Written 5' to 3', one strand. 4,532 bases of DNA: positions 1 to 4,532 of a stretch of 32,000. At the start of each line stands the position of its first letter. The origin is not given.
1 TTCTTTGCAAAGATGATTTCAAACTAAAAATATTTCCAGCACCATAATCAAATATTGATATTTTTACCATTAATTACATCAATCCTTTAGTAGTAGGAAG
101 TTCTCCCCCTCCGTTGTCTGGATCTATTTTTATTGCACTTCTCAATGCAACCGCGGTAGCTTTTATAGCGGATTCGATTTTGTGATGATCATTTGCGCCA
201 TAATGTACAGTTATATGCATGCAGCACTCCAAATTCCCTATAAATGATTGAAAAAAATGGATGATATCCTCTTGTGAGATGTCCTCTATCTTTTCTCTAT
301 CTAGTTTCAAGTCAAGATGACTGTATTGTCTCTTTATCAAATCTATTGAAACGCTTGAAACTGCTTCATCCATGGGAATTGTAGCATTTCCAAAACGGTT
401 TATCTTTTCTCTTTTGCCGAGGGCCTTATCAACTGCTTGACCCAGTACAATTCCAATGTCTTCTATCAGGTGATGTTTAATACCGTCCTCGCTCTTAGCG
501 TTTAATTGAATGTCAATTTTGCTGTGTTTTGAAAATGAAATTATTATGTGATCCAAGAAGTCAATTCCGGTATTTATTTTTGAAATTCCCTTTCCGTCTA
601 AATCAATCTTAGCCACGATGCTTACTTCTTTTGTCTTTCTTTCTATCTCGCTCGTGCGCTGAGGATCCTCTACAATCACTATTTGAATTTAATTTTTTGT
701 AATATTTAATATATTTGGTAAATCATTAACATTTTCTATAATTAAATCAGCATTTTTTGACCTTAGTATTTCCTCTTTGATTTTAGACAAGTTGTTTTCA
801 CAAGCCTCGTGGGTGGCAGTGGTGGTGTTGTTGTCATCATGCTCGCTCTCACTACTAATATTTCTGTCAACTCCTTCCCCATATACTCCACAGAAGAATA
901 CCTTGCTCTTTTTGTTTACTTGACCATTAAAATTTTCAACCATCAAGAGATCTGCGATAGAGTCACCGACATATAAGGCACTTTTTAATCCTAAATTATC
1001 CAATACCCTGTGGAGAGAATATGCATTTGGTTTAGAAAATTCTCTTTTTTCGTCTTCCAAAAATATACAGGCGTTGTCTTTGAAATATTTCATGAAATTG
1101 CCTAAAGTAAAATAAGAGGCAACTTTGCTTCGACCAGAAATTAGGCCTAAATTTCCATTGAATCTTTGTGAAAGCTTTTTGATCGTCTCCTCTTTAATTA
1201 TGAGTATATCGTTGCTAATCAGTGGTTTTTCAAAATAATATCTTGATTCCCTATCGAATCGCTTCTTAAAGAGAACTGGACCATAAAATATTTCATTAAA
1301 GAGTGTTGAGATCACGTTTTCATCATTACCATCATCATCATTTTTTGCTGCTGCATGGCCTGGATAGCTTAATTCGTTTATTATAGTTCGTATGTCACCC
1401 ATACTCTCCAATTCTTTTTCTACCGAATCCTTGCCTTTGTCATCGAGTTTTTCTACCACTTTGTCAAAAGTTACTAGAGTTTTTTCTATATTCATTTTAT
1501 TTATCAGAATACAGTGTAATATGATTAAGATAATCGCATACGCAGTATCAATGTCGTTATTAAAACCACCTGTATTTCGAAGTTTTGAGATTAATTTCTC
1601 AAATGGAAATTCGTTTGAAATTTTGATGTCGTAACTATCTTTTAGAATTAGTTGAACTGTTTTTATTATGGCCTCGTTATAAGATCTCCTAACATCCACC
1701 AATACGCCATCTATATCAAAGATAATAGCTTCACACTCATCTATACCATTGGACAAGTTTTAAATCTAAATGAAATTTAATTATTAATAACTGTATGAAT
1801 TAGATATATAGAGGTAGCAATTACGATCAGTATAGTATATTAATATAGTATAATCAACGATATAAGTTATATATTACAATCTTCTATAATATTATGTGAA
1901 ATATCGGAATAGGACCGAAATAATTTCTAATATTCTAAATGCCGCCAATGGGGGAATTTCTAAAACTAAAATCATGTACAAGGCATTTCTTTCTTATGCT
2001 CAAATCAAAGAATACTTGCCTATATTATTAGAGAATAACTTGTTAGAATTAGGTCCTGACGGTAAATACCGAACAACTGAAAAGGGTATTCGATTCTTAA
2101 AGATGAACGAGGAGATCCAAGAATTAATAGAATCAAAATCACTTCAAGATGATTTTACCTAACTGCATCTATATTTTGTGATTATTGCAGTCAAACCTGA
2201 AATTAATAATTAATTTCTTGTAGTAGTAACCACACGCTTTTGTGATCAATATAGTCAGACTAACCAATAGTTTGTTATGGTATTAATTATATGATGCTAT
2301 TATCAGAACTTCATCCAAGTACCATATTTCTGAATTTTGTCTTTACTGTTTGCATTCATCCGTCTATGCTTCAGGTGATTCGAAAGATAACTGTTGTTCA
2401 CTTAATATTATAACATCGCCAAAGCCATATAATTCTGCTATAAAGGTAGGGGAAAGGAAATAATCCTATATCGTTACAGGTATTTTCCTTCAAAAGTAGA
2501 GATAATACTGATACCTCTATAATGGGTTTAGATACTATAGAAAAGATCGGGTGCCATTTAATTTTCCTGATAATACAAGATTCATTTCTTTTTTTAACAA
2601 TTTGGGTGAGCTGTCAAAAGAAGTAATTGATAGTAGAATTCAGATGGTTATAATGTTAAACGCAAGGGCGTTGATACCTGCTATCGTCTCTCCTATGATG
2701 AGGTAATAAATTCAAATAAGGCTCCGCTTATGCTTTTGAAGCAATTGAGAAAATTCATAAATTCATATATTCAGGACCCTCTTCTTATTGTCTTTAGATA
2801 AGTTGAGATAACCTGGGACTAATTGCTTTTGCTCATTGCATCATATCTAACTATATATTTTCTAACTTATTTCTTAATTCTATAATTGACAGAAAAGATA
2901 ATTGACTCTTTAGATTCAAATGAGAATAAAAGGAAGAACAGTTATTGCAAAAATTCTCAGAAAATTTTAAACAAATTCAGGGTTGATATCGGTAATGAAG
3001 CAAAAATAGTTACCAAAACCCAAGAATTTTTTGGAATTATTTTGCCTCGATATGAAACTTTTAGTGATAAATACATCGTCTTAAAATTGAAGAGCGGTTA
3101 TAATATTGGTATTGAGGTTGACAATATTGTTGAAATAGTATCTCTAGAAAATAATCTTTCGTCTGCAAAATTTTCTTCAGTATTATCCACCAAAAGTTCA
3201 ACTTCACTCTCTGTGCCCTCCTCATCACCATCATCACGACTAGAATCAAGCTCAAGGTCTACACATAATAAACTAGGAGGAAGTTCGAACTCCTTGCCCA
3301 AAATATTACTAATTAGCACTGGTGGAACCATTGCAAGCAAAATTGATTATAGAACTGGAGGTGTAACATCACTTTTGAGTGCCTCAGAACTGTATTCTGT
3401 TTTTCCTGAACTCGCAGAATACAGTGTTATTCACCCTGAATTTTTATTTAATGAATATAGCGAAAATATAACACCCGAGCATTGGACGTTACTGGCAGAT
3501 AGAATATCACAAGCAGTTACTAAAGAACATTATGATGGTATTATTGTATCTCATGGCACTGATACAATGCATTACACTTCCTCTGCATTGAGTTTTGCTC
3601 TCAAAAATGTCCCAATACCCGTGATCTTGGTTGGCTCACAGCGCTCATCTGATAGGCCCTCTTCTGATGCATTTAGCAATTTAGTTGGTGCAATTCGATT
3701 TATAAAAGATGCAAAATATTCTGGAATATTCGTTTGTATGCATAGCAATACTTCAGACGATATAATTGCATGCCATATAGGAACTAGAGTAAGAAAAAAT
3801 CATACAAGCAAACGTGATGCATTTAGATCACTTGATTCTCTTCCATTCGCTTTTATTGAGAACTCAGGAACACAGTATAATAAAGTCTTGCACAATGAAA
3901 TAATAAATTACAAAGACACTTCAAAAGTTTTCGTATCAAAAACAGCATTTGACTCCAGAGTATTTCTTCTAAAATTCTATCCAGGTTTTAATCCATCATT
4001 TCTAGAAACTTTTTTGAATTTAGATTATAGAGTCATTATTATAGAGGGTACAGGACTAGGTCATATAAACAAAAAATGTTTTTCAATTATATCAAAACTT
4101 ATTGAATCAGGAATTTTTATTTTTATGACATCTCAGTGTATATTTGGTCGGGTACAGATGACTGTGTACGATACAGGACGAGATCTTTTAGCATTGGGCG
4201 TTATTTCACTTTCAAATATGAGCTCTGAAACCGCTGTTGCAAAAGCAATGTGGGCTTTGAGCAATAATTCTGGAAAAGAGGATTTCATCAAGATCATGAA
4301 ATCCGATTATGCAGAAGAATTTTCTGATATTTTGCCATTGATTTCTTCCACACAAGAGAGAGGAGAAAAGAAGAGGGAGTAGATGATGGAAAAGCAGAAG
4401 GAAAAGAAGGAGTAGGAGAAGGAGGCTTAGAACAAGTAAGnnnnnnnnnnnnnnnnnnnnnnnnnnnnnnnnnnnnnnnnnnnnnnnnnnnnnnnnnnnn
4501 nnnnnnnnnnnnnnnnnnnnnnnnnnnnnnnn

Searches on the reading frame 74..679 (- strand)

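Call 9: search_protein_families(library=pfam, proteins=[window:74-679:-])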
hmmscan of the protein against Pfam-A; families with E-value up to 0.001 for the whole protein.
window:74-679:- (201 aa): 1 family
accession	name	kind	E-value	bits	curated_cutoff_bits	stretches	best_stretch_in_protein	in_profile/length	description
PF00475.24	IGPD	-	4e-50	170.1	27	1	37-179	1-144/144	Imidazoleglycerol-phosphate dehydratase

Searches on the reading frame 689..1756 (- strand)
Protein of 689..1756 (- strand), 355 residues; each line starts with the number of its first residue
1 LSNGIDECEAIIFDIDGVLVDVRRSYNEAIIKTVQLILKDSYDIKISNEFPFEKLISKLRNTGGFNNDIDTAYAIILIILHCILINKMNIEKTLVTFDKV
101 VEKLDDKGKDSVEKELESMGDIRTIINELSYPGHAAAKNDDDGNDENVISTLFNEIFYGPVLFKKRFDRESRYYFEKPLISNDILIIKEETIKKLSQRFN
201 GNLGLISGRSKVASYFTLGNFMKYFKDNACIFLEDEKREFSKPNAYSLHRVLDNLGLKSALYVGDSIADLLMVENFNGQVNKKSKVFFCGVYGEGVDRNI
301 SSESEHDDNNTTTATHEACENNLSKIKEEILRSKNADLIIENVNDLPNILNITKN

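Call 9: search_protein_families(library=pfam, proteins=[window:689-1756:-])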
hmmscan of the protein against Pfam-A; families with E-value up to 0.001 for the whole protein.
window:689-1756:- (355 aa): 2 families
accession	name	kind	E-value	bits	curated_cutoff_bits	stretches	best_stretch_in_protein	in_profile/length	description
PF00702.32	Hydrolase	-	8.8e-11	43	26.4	1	190-275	105-189/191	haloacid dehalogenase-like hydrolase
PF13419.12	HAD_2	-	9.5e-07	29.5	23.8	0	190-276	86-171/178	Haloacid dehalogenase-like hydrolase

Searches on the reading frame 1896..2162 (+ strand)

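Call 11: search_protein_families(library=pfam, proteins=[window:1896-2162:+])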
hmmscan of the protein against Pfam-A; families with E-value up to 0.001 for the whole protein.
window:1896-2162:+ (88 aa): 1 family
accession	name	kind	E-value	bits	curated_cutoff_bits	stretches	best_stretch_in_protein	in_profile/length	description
PF14947.12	HTH_45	-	2.2e-20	72.9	25.5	1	3-78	1-76/77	Winged helix-turn-helix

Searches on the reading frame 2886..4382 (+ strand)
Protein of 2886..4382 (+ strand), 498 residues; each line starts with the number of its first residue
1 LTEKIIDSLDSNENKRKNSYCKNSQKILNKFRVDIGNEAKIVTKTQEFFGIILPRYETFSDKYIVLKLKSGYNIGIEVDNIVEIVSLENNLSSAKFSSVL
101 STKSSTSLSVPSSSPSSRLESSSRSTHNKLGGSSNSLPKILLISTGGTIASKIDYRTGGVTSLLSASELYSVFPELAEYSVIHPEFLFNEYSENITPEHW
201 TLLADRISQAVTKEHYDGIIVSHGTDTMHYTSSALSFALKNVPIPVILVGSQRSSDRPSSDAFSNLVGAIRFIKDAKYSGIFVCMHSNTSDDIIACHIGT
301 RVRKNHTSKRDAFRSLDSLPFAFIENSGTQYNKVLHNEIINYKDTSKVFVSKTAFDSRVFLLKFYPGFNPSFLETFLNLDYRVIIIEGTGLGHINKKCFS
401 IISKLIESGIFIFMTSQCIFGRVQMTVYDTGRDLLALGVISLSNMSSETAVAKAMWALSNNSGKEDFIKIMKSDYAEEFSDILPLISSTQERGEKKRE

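Call 9: search_protein_families(library=pfam, proteins=[window:2886-4382:+])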
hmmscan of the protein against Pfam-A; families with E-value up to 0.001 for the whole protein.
window:2886-4382:+ (498 aa): 3 families
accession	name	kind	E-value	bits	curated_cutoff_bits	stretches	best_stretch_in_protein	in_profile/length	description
PF00710.25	Asparaginase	-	1.6e-57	194.6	22.5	1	139-332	1-188/193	Asparaginase, N-terminal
PF17763.6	Asparaginase_C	-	1.1e-28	99.9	34.6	1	358-471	1-114/114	Glutaminase/Asparaginase C-terminal domain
PF18195.6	GatD_N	-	4.8e-15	55.1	25.7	1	34-84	2-51/54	GatD N-terminal domain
